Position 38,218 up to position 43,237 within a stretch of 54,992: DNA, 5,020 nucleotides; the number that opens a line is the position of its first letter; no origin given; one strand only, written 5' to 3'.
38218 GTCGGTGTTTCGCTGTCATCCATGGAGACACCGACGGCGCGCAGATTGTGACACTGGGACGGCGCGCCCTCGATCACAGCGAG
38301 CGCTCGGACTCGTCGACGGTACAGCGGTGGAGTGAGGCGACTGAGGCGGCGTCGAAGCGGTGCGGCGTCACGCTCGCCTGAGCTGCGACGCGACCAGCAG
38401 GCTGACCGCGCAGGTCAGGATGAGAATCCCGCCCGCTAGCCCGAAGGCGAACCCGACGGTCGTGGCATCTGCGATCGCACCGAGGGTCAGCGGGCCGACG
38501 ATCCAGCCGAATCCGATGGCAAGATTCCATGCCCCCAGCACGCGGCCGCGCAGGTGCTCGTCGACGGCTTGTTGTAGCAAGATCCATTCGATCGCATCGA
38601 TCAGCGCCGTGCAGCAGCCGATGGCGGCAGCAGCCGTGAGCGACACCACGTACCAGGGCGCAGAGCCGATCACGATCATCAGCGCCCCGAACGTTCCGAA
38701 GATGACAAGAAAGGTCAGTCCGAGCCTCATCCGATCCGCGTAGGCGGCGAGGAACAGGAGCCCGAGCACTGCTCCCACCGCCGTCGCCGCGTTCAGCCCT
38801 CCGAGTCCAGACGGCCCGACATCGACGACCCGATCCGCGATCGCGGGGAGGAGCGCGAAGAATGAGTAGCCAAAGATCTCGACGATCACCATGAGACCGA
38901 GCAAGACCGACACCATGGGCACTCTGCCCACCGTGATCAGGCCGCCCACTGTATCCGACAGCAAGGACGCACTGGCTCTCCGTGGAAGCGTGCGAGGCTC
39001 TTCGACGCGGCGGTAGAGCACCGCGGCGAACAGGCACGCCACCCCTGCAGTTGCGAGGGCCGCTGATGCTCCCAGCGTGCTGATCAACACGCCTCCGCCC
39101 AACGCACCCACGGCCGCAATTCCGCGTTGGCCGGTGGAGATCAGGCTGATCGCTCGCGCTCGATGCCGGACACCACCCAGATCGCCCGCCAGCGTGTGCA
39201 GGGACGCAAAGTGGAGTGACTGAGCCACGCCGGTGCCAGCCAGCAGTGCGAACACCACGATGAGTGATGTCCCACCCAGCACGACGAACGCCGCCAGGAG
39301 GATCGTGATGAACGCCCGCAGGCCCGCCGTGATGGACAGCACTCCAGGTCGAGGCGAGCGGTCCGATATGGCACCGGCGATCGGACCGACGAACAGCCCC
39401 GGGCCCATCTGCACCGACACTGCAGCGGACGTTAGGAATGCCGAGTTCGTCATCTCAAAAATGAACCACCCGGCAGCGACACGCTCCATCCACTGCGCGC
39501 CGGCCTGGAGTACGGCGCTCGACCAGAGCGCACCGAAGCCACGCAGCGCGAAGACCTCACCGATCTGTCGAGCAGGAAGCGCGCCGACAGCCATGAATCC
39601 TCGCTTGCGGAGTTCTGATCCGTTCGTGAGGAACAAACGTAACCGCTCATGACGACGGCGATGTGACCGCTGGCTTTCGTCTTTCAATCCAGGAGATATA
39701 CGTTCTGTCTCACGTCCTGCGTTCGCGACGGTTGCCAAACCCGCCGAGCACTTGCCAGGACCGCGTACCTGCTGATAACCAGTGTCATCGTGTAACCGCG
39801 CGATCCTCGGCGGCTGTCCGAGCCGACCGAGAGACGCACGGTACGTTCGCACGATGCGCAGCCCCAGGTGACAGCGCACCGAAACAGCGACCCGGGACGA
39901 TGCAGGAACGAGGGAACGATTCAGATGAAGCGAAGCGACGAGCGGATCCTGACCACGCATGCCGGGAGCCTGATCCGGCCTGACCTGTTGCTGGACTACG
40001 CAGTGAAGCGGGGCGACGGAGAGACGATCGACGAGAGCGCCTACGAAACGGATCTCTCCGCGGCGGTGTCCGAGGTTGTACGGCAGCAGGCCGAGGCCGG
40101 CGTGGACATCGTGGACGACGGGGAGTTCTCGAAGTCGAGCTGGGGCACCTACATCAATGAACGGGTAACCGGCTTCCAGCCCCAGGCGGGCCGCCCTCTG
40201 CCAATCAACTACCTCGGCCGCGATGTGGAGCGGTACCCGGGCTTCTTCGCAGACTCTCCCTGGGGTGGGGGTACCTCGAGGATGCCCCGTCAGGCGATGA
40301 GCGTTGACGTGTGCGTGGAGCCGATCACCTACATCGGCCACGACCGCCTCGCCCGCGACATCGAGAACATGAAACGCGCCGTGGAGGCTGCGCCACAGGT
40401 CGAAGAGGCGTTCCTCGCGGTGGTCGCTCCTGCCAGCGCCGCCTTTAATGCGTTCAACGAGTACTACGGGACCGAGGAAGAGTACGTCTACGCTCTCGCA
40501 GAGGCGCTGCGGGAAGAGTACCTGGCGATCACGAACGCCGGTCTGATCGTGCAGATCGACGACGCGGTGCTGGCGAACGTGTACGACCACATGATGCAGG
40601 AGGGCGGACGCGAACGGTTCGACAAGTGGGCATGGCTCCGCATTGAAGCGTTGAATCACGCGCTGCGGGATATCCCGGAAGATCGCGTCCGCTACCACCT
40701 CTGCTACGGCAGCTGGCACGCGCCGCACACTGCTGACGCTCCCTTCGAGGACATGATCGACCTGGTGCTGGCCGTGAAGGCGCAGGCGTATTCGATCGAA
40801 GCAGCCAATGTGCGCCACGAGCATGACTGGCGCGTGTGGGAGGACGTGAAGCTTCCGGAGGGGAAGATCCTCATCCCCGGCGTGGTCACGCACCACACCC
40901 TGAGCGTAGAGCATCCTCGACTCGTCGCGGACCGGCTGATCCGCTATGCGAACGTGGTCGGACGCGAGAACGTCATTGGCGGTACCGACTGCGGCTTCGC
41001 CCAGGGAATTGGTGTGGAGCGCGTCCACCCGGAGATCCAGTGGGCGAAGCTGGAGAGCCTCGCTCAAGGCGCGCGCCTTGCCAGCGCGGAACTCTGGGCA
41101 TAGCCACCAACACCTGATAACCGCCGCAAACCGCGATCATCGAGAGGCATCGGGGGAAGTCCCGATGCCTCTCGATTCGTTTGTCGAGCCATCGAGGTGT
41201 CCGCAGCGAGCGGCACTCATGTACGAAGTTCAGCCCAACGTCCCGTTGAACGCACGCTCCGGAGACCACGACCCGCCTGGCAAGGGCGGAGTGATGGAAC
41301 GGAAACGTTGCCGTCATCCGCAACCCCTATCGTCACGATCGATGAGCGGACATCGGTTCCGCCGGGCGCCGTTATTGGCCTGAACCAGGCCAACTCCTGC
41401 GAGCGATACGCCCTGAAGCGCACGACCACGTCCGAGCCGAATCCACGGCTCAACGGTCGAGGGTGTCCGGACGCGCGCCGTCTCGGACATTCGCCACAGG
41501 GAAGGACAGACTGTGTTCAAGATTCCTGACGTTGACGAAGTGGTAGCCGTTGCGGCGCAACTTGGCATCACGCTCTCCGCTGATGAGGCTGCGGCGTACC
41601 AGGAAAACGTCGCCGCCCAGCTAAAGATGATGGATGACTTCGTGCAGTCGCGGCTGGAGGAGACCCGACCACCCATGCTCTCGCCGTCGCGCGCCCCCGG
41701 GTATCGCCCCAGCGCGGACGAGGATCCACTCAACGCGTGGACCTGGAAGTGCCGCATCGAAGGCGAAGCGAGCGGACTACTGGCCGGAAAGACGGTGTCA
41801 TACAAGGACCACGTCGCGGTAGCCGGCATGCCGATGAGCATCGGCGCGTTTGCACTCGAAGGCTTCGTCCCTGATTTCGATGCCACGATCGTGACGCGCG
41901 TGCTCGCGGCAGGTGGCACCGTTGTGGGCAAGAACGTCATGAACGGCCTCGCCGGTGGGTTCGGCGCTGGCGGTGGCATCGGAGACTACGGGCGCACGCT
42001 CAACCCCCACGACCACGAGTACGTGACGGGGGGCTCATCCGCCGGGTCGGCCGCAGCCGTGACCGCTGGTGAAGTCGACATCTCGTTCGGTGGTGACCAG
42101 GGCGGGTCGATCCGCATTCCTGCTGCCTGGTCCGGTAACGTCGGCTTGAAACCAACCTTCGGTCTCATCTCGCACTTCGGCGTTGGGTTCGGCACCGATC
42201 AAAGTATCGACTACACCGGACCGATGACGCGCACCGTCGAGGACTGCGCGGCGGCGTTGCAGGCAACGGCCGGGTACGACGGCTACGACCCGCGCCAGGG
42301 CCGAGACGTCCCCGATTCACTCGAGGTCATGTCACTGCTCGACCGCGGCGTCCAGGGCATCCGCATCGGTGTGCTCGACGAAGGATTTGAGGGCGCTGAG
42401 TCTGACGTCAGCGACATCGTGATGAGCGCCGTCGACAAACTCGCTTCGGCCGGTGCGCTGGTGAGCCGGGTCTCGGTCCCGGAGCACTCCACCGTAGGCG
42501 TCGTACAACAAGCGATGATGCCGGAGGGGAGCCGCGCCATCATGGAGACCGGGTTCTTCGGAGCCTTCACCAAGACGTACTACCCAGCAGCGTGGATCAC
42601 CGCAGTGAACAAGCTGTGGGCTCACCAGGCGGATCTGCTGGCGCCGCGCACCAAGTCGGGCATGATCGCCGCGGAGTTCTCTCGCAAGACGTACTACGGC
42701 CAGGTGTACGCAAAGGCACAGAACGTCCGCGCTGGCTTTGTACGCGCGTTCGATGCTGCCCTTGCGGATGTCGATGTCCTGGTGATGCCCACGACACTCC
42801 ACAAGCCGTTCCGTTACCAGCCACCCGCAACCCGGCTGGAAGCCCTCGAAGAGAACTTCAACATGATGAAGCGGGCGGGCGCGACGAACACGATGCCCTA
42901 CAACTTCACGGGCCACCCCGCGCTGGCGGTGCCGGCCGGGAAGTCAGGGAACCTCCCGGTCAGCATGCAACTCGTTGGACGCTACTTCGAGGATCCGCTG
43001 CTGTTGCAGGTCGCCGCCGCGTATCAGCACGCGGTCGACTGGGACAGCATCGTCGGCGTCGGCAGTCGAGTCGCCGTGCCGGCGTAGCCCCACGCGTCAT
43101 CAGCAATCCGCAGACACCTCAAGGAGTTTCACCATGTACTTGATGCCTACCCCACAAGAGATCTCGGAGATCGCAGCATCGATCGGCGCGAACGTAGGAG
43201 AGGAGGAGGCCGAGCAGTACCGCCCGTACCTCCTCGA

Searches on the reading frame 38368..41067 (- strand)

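Call 35: search_protein_families(library=pfam, proteins=[window:38368-41067:-], max_evalue=0.000001)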
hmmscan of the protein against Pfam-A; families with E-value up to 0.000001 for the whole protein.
window:38368-41067:- (899 aa): 2 families
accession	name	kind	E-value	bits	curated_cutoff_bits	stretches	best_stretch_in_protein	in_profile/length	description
PF07690.21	MFS_1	-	2.8e-29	102.6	33.4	2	514-859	1-347/347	Major Facilitator Superfamily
PF05977.19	MFS_3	-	2.5e-12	46.5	27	1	510-892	11-393/524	Transmembrane secretion effector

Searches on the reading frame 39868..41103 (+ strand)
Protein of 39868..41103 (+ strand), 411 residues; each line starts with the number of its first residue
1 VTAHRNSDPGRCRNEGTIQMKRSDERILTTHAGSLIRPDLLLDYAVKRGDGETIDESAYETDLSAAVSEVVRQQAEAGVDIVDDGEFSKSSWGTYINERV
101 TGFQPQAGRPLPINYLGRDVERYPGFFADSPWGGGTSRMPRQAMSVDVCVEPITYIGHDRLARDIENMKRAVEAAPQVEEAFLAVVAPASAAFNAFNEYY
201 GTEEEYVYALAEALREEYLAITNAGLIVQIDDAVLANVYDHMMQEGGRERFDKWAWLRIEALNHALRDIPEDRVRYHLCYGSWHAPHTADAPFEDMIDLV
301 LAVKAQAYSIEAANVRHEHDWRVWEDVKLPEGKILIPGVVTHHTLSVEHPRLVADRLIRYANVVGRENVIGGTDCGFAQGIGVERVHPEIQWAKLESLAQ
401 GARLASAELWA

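Call 35: search_protein_families(library=pfam, proteins=[window:39868-41103:+], max_evalue=0.000001)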
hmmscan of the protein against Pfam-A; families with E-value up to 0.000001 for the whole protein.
window:39868-41103:+ (411 aa): 1 family
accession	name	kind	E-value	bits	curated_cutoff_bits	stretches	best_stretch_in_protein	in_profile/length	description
PF01717.24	Meth_synt_2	-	1.2e-12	48.2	21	1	204-379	146-305/324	Cobalamin-independent synthase, Catalytic domain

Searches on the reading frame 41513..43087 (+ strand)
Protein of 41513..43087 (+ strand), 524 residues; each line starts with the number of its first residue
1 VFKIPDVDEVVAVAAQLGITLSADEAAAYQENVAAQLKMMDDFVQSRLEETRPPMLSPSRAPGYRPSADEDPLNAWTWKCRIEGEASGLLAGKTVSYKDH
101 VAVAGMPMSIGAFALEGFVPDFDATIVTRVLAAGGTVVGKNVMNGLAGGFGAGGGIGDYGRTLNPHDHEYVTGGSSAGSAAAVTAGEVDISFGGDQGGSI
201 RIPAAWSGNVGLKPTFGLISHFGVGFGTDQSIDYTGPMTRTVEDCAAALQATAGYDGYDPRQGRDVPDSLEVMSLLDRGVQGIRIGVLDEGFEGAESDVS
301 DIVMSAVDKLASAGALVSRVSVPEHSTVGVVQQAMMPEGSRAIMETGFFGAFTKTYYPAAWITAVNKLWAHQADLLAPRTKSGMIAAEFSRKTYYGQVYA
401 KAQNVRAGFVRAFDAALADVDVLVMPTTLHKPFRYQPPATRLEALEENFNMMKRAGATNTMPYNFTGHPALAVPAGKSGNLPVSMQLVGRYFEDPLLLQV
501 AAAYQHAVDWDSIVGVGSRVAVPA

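Call 35: search_protein_families(library=pfam, proteins=[window:41513-43087:+], max_evalue=0.000001)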
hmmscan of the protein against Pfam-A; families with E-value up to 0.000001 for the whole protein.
window:41513-43087:+ (524 aa): 1 family
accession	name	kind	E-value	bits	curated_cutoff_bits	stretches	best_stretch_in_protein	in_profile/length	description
PF01425.27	Amidase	-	1.7e-81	275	27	1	81-498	38-445/445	Amidase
